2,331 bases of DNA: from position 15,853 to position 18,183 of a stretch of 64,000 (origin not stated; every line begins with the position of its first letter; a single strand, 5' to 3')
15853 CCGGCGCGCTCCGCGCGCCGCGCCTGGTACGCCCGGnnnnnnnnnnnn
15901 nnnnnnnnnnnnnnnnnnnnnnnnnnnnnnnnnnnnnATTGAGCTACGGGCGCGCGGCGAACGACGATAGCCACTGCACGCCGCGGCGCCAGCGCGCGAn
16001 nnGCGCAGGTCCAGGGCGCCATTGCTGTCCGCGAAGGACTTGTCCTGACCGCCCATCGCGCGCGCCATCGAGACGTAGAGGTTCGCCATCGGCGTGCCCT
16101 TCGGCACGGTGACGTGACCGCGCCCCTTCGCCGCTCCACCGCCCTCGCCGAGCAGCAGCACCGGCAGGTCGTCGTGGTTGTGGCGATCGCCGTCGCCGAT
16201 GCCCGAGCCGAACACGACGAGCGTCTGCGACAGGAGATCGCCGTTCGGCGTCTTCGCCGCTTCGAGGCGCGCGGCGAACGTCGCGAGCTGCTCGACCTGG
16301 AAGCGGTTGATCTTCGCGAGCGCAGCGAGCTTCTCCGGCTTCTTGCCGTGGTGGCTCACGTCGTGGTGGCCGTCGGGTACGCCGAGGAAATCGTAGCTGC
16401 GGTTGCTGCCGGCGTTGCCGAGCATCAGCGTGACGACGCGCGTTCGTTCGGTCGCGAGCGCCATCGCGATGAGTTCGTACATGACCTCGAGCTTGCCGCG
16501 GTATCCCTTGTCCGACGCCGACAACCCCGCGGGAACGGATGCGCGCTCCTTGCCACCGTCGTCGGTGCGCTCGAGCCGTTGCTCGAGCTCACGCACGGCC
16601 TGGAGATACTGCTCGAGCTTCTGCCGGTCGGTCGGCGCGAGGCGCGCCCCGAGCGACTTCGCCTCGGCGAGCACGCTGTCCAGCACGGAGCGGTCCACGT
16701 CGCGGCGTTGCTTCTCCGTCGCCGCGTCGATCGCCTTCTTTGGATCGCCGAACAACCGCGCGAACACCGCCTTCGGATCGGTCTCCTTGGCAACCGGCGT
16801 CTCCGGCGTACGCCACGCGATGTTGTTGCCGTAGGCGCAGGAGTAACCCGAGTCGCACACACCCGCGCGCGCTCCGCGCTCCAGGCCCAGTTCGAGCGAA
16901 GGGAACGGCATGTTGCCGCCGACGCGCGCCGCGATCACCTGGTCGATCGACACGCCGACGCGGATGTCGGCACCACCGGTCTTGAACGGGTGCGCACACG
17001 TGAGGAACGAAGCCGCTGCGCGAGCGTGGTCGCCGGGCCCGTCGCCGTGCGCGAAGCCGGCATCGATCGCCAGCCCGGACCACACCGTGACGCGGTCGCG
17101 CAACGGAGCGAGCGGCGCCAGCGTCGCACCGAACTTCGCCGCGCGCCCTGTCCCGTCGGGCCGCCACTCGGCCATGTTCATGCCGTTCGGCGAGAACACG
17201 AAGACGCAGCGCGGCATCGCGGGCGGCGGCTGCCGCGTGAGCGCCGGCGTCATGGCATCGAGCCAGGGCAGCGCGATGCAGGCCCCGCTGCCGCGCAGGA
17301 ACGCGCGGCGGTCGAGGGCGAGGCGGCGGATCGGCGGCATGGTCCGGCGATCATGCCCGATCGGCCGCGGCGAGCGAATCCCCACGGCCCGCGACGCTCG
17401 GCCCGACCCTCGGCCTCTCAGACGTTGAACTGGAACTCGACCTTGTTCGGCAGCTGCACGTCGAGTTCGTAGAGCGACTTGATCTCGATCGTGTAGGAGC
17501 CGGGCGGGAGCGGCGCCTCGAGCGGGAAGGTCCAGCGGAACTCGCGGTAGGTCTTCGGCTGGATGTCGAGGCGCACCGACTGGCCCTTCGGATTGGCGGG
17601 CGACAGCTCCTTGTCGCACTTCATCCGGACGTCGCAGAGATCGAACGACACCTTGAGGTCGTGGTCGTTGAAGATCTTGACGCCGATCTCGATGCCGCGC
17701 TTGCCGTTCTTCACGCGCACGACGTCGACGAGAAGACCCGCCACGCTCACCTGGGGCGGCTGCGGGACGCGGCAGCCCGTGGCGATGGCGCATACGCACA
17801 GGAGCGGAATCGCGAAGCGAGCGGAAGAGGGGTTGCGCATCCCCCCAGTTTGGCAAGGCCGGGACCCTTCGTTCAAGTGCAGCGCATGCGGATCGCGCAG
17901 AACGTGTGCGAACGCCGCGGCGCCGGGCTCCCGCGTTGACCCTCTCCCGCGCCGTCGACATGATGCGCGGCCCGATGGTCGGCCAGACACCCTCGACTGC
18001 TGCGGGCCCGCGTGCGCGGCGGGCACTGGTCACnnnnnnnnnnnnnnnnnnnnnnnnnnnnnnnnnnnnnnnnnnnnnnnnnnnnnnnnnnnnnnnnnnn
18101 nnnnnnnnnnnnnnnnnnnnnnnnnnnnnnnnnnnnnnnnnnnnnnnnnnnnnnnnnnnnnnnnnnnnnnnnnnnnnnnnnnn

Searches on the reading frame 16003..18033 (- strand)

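Call 12: search_protein_families(library=pfam, proteins=[window:16003-18033:-], max_evalue=0.001)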
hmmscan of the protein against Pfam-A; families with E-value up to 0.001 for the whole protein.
window:16003-18033:- (677 aa): 1 family
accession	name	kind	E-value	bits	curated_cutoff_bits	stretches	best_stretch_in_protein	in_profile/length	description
PF07586.16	HXXSHH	-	1.3e-97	327.5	30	1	275-584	1-307/307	Protein of unknown function (DUF1552)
